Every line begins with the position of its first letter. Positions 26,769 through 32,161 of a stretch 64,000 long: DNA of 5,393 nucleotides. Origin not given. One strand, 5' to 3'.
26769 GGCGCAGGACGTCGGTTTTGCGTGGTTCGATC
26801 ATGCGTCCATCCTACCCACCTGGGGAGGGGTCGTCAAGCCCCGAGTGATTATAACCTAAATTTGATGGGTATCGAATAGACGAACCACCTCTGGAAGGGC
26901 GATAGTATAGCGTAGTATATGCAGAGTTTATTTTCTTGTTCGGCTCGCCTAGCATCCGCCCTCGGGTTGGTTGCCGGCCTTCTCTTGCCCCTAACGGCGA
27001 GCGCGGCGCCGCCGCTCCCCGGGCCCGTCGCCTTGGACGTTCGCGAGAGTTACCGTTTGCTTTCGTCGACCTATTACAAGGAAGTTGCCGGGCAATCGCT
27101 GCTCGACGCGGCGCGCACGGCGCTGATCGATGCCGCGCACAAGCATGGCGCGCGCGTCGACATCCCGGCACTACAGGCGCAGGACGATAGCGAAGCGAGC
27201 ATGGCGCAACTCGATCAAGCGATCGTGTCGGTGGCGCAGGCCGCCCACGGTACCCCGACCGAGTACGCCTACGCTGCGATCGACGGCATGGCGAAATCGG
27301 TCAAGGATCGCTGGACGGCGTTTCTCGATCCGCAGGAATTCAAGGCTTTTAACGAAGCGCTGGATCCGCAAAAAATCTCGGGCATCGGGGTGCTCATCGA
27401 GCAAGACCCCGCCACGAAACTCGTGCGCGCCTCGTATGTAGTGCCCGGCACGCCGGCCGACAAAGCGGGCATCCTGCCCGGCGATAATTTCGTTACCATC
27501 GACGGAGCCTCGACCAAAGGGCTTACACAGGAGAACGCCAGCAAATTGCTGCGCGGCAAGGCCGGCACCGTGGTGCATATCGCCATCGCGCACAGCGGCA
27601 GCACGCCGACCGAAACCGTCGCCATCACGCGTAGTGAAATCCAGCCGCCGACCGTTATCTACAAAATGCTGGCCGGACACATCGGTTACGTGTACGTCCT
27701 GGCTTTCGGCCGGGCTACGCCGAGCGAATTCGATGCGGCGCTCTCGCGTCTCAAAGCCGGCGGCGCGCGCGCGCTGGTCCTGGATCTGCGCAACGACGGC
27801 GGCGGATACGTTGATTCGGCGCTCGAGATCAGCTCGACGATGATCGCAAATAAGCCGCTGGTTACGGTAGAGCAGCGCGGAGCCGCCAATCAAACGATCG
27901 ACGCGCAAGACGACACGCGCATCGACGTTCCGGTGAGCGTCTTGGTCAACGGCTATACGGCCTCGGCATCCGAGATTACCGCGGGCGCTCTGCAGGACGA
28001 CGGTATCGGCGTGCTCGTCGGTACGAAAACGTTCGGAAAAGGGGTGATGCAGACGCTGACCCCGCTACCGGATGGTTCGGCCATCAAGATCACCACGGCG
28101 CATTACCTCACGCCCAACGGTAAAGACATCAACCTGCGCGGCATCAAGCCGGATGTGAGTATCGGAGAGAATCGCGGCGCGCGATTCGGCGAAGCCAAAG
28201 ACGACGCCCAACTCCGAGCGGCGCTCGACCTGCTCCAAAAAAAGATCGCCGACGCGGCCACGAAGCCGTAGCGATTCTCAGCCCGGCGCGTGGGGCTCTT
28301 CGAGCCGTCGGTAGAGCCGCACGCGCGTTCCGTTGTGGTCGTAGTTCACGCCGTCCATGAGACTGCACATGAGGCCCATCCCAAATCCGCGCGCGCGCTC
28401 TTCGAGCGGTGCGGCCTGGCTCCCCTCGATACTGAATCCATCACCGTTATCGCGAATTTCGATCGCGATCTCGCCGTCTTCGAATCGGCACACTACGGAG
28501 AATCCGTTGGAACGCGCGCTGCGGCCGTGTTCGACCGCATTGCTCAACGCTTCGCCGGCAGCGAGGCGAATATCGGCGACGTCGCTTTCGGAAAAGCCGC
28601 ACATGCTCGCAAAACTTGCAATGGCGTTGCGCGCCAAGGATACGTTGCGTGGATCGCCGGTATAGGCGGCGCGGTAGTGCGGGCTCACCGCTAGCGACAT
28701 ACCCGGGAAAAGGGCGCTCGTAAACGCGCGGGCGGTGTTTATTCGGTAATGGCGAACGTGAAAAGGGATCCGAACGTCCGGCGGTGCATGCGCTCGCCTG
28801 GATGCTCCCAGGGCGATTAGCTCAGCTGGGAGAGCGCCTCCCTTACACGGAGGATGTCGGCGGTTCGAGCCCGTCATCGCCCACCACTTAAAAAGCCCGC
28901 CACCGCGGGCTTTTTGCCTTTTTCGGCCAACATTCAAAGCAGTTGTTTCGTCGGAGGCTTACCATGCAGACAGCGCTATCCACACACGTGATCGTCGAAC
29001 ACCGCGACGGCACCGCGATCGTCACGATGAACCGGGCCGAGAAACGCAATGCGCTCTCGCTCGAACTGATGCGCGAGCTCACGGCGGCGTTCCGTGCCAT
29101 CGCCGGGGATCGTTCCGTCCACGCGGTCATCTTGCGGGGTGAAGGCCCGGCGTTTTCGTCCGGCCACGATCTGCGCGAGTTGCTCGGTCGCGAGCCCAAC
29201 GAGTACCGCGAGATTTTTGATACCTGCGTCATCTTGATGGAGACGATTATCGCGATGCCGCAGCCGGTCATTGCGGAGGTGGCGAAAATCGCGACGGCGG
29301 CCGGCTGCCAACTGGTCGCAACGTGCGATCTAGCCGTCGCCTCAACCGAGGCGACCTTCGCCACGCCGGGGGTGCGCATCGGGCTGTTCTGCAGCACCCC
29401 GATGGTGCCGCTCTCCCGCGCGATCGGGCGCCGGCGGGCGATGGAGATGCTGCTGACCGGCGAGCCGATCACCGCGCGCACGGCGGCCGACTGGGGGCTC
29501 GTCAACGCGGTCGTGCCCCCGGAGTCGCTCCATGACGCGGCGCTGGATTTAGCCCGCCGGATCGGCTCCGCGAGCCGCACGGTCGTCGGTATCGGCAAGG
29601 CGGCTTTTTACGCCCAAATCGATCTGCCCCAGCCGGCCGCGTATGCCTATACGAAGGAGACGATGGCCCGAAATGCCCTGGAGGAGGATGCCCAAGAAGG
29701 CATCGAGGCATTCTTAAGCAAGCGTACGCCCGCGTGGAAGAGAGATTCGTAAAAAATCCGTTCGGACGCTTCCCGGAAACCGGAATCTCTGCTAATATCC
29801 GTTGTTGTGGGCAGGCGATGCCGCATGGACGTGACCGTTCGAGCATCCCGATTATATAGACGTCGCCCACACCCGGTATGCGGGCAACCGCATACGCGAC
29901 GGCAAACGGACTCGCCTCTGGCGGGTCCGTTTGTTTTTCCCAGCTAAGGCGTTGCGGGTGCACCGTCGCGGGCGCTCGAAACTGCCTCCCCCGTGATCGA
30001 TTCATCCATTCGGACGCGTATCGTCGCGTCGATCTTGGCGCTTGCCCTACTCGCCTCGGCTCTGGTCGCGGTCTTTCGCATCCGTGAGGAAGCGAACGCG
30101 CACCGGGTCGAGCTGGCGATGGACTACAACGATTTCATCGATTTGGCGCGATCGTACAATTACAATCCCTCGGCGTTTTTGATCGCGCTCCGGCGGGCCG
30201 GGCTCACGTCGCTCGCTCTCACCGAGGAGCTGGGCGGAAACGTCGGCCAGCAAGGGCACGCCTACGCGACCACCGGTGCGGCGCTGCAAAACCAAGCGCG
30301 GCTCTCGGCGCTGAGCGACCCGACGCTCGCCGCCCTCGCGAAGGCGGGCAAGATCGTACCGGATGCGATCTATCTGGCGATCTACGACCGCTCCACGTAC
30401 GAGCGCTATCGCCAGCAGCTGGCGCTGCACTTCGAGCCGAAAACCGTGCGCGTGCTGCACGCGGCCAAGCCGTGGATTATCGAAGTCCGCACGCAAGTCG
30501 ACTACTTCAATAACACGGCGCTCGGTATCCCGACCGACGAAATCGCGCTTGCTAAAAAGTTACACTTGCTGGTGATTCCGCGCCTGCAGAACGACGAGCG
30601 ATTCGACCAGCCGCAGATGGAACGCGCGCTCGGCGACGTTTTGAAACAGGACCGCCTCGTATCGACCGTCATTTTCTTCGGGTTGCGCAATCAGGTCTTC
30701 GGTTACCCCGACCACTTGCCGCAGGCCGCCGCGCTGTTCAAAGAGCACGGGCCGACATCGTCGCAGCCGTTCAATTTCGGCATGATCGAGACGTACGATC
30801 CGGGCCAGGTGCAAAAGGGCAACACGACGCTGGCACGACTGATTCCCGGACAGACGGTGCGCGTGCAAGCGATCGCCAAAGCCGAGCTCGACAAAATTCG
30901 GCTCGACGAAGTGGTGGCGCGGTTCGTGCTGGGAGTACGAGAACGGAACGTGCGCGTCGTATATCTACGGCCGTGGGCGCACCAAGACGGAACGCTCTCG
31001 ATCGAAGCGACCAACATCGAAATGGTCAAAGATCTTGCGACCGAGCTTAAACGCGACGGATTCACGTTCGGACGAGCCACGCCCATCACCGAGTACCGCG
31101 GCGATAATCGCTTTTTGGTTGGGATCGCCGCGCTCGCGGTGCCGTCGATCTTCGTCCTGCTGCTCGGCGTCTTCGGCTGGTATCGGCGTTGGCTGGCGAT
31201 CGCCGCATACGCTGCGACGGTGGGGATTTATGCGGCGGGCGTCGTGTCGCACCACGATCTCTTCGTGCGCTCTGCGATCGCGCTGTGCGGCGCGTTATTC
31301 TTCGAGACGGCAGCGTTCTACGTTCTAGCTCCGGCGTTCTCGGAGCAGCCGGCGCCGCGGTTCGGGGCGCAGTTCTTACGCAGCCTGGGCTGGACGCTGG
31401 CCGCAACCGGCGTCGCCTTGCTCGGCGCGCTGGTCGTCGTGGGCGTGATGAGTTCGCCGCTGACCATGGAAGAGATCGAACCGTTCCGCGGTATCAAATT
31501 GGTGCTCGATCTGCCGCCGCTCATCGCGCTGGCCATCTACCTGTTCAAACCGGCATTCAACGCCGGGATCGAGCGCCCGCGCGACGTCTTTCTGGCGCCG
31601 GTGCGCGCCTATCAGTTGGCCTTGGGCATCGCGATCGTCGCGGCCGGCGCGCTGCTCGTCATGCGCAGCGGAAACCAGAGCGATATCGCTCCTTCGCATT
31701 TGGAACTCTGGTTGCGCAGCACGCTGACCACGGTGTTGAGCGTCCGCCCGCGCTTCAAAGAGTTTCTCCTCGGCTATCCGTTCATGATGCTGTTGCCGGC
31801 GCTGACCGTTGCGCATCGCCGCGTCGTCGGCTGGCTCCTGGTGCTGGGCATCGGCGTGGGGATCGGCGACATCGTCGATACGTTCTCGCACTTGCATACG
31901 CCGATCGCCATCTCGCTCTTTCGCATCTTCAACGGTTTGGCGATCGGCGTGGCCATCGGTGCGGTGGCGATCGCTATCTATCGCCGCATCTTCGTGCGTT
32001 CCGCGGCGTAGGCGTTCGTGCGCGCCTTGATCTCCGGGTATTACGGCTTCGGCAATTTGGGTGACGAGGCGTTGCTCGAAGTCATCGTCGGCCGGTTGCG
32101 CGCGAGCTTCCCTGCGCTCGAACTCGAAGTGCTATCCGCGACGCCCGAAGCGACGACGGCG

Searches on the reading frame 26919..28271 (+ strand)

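Call 53: search_protein_families(library=pfam, proteins=[window:26919-28271:+], max_evalue=0.001)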
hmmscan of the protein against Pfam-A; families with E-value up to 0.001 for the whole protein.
window:26919-28271:+ (450 aa): 4 families
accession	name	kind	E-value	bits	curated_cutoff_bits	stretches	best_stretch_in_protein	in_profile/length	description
PF03572.23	Peptidase_S41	-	4.4e-50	169.9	24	1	254-414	1-164/165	Peptidase family S41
PF17820.7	PDZ_6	-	1.4e-09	38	27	1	172-223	3-52/54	PDZ domain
PF00595.29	PDZ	-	3.9e-06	27.6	23.2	1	155-223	11-80/81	PDZ domain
PF13180.12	PDZ_2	-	4.6e-06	27.3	27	1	168-234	13-78/80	PDZ domain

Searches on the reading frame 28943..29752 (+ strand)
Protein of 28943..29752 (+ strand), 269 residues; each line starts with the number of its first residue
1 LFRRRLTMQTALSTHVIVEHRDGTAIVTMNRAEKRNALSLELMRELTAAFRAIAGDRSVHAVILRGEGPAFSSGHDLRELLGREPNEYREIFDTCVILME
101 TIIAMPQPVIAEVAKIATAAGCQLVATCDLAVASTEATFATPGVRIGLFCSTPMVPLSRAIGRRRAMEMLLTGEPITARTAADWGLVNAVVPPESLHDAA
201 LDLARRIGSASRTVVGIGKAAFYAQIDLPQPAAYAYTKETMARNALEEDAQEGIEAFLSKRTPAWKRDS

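Call 53: search_protein_families(library=pfam, proteins=[window:28943-29752:+], max_evalue=0.001)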
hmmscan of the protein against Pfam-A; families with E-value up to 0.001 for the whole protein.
window:28943-29752:+ (269 aa): 2 families
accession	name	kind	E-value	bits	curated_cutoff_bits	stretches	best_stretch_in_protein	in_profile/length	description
PF00378.25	ECH_1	-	4.9e-57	193.6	27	1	21-266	3-249/251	Enoyl-CoA hydratase/isomerase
PF16113.10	ECH_2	-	2.9e-26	93.2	27.2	1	25-218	2-199/335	Enoyl-CoA hydratase/isomerase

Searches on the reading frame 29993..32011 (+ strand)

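Call 53: search_protein_families(library=pfam, proteins=[window:29993-32011:+], max_evalue=0.001)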
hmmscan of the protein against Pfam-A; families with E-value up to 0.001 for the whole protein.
window:29993-32011:+ (672 aa): 1 family
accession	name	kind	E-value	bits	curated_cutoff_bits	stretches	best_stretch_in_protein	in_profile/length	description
PF18949.5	DUF5693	-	5.2e-129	431.9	29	1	38-665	2-607/609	Family of unknown function (DUF5693)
